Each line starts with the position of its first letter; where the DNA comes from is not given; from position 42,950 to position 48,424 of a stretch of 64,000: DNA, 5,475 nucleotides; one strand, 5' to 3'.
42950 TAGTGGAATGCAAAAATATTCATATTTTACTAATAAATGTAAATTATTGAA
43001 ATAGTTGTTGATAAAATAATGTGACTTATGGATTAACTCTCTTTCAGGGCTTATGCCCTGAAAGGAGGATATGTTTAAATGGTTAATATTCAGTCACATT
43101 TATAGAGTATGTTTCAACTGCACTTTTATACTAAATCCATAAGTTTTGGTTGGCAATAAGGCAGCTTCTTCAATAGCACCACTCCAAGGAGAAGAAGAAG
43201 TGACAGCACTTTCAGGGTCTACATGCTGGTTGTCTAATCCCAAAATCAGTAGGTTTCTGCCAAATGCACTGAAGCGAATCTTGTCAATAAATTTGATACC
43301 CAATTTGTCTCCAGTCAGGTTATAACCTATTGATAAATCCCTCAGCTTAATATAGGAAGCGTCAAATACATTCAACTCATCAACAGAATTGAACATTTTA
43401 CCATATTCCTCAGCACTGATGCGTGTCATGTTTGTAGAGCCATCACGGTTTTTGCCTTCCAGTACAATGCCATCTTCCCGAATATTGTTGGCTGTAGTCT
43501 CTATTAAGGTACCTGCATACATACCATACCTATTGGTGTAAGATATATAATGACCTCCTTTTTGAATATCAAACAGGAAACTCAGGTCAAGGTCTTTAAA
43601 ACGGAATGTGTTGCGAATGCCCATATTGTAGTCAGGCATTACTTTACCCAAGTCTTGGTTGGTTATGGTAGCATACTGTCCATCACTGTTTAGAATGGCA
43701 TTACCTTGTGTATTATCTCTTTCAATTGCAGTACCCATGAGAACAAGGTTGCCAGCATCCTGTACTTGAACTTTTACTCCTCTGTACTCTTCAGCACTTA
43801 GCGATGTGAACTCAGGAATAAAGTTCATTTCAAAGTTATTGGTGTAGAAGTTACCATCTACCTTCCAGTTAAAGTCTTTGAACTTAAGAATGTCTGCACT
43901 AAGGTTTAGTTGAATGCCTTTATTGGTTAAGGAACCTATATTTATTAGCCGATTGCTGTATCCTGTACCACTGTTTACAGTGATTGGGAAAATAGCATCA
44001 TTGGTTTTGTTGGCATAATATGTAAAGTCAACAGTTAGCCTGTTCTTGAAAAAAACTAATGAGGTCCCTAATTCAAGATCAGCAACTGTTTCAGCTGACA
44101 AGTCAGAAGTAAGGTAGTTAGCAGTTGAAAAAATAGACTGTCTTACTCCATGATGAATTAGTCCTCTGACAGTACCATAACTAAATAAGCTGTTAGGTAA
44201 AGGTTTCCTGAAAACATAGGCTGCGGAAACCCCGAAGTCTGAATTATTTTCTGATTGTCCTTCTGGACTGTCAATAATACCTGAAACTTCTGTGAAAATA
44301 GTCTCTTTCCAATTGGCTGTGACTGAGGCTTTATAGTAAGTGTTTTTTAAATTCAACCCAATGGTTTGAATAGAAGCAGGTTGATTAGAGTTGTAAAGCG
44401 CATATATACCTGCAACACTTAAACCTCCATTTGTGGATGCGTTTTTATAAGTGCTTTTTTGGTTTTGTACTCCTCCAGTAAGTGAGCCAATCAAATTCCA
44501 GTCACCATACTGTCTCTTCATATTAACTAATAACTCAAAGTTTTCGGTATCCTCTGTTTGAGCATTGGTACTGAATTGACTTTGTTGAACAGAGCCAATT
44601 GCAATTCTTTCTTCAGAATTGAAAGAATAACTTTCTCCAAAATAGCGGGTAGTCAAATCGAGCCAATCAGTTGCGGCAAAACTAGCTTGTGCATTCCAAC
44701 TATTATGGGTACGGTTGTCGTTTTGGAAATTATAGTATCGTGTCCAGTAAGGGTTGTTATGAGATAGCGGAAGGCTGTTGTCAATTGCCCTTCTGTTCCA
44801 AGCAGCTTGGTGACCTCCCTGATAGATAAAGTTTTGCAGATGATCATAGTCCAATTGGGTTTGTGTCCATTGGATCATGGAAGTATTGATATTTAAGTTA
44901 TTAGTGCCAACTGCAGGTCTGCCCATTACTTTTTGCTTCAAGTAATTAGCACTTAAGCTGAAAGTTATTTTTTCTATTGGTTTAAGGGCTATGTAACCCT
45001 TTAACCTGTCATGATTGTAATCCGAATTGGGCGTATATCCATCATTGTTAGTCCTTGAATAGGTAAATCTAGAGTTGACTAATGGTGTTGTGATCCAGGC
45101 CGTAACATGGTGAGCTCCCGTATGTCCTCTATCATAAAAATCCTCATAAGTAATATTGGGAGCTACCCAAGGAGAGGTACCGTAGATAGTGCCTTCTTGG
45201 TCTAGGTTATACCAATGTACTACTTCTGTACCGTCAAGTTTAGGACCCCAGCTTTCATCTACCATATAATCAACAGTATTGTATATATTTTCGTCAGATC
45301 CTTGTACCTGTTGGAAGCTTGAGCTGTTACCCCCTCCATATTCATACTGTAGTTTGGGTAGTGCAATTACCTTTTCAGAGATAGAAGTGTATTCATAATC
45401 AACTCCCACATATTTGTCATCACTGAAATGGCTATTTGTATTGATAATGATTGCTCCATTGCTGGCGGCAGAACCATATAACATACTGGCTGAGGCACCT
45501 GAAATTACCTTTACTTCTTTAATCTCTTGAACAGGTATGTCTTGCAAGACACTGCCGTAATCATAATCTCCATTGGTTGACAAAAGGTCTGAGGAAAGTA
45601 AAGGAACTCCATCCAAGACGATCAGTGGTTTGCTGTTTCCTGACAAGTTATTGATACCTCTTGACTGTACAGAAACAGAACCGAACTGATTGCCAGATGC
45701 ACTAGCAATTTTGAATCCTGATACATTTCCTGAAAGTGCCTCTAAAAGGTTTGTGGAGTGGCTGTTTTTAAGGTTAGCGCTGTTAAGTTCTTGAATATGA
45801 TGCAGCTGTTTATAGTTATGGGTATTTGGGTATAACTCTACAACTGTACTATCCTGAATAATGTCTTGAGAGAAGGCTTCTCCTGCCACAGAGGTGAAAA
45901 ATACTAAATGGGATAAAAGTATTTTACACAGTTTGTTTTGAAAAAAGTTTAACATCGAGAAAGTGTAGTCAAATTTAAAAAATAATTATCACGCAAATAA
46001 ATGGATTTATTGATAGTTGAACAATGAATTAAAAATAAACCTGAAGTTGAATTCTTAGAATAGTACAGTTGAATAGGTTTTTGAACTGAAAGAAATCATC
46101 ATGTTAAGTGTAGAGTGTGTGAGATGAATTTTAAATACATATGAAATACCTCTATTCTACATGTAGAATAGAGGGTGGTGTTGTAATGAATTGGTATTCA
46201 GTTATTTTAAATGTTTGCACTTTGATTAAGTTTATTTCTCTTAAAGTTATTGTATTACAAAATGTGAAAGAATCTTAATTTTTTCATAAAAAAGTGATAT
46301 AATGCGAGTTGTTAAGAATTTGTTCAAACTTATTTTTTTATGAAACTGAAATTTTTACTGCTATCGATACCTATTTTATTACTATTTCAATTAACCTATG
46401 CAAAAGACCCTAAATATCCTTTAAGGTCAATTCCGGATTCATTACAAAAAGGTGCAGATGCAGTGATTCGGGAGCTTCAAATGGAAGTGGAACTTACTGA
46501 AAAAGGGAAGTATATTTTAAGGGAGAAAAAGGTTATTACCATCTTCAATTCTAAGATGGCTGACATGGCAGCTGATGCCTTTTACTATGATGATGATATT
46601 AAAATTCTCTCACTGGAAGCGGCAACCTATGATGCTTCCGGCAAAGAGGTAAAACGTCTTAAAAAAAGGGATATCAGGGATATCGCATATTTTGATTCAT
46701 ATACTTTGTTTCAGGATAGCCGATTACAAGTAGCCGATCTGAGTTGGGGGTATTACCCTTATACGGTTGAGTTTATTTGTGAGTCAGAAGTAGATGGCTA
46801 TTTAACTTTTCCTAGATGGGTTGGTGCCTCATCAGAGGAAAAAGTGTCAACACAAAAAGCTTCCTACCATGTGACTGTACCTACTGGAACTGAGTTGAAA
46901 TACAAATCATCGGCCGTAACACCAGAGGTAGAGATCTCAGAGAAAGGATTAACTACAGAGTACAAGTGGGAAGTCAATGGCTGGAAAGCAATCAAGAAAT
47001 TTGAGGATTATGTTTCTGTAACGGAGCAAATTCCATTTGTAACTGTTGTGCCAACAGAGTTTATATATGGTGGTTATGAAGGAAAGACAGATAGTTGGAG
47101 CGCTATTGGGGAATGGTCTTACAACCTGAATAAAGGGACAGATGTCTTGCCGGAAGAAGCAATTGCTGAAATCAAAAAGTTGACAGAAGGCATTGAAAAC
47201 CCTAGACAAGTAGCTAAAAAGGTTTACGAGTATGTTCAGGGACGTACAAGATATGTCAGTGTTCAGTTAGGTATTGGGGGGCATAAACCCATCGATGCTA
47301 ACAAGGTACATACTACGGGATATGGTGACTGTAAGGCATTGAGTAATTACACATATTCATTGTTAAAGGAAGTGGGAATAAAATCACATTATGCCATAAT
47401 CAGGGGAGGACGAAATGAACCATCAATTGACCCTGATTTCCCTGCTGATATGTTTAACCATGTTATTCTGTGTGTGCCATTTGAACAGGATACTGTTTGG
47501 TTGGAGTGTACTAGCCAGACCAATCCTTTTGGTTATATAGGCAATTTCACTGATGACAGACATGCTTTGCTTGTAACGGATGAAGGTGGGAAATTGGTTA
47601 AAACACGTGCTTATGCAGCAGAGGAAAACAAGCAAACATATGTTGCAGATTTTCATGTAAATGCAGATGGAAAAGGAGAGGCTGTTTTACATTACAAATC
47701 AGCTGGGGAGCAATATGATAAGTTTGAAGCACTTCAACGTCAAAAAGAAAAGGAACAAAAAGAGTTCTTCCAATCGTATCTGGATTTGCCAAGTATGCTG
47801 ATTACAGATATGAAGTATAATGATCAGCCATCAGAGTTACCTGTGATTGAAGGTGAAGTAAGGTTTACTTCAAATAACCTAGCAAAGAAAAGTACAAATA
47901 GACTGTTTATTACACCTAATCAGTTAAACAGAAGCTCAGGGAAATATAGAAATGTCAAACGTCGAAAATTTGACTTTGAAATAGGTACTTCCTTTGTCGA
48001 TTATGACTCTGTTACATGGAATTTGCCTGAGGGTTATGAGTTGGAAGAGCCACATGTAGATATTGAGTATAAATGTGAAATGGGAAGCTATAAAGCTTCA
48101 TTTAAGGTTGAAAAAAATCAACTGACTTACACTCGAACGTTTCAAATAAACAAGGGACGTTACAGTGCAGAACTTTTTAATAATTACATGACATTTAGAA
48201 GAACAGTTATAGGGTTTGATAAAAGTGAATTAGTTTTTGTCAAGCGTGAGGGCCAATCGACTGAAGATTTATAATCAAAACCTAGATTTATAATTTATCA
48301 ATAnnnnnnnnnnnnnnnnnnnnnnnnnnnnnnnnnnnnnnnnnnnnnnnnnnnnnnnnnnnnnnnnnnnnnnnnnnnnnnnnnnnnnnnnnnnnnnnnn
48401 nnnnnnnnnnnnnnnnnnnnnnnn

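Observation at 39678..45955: Two tandem PEGA-trypsin lipoprotein proteases in the SusD position behind a SusC-like receptor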

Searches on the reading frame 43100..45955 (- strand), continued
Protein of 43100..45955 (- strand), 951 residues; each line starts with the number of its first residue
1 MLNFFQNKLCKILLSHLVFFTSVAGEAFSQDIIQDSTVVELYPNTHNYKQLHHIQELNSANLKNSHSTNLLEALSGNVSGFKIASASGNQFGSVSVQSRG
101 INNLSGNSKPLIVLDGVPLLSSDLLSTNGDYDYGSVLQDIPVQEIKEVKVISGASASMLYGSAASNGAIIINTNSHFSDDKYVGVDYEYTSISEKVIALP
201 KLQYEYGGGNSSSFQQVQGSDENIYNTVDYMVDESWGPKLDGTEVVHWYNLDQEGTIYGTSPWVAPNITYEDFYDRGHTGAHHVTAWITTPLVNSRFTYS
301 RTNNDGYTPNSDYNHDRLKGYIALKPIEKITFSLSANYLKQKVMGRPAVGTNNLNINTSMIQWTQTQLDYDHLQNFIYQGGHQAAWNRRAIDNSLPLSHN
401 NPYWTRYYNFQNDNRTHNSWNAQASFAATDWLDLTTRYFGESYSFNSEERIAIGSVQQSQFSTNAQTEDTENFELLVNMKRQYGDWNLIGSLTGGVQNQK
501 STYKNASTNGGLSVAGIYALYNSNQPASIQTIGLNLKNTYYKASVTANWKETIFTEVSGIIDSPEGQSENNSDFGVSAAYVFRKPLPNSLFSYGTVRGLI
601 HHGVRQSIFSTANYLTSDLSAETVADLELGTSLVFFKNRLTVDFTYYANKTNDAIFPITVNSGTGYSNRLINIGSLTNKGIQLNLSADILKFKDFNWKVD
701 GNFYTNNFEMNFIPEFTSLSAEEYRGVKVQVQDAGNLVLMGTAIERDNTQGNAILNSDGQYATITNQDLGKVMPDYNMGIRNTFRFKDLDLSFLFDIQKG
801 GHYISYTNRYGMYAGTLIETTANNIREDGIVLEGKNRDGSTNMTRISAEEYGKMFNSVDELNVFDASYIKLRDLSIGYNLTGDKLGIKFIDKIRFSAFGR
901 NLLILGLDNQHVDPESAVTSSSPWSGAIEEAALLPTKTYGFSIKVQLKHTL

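Call 24: find_encoding_contigs(protein=P0141, flank=6000, max_places=1)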
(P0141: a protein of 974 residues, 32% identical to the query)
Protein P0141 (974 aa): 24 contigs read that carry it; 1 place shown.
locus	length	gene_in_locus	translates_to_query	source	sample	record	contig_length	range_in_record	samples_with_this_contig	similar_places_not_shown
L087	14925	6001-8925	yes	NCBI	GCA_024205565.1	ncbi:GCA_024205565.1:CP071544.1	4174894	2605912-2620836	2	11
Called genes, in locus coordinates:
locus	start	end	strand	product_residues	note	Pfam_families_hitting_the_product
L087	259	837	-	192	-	PF01351:RNase_HII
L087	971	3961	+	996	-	PF07715:Plug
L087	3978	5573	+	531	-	PF12741:SusD-like, PF12771:SusD-like_2, PF12741:SusD-like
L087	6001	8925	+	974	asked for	PF07715:Plug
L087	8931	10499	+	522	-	PF12771:SusD-like_2, PF12741:SusD-like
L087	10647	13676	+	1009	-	PF07715:Plug, PF00593:TonB_dep_Rec_b-barrel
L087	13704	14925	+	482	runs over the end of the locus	PF12771:SusD-like_2, PF12741:SusD-like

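Call 25: find_encoding_contigs(protein=P0122, flank=6000, max_places=1)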
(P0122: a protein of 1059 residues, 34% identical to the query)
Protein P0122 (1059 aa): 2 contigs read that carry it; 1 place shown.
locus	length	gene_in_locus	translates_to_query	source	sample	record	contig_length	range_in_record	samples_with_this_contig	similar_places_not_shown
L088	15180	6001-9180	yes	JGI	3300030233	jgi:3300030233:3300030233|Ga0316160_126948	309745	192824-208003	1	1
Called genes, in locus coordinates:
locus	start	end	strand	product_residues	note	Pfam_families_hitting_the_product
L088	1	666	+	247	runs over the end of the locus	PF02348:CTP_transf_3, PF12804:NTP_transf_3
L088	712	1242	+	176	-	PF12867:DinB_2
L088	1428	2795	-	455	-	PF00171:Aldedh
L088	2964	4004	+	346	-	PF01208:URO-D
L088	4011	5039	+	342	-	PF22612:GH113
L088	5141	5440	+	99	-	PF13620:CarboxypepD_reg, PF13715:CarbopepD_reg_2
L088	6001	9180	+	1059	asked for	PF13620:CarboxypepD_reg, PF13715:CarbopepD_reg_2, PF07715:Plug, PF00593:TonB_dep_Rec_b-barrel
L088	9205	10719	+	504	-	PF12771:SusD-like_2, PF12741:SusD-like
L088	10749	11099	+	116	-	-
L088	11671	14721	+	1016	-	PF13620:CarboxypepD_reg, PF13715:CarbopepD_reg_2, PF07715:Plug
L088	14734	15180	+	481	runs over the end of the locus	PF14322:SusD-like_3, PF07980:SusD_RagB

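Call 69: search_protein_families(library=padloc, proteins=[window:43100-45955:-], max_evalue=0.001)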
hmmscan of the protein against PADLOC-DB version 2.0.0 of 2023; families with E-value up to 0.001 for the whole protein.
window:43100-45955:- (951 aa): 0 families

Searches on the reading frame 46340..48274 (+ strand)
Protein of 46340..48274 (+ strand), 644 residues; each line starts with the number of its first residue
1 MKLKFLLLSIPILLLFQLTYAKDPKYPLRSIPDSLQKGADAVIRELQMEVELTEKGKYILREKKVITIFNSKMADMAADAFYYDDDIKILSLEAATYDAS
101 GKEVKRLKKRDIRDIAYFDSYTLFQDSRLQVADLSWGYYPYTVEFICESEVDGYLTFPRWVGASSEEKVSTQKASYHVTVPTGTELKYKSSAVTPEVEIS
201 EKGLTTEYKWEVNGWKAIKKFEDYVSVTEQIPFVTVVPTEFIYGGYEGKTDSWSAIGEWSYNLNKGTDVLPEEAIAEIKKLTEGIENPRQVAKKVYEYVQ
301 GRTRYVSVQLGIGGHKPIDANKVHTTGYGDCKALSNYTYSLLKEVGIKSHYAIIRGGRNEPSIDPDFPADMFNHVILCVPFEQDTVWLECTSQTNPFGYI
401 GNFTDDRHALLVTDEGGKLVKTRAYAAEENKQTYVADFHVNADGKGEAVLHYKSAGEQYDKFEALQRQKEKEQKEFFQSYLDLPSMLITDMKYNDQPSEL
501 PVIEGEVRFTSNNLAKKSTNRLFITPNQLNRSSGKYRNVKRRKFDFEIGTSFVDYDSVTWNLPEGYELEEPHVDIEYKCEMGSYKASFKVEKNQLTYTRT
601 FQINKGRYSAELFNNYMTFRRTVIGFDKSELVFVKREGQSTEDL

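Call 7: search_protein_families(library=pfam, proteins=[window:46340-48274:+], max_evalue=0.001)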
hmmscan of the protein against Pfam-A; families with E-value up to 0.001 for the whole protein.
window:46340-48274:+ (644 aa): 2 families
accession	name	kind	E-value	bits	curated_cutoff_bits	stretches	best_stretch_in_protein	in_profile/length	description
PF12969.12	DUF3857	-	2.1e-13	51.1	24.6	1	56-218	3-169/170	Domain of Unknown Function with PDB structure (DUF3857)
PF01841.26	Transglut_core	-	7.2e-06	26.7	23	1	279-367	5-85/108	Transglutaminase-like superfamily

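Call 69: search_protein_families(library=padloc, proteins=[window:46340-48274:+], max_evalue=0.001)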
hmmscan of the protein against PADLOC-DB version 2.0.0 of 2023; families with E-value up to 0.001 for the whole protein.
window:46340-48274:+ (644 aa): 0 families
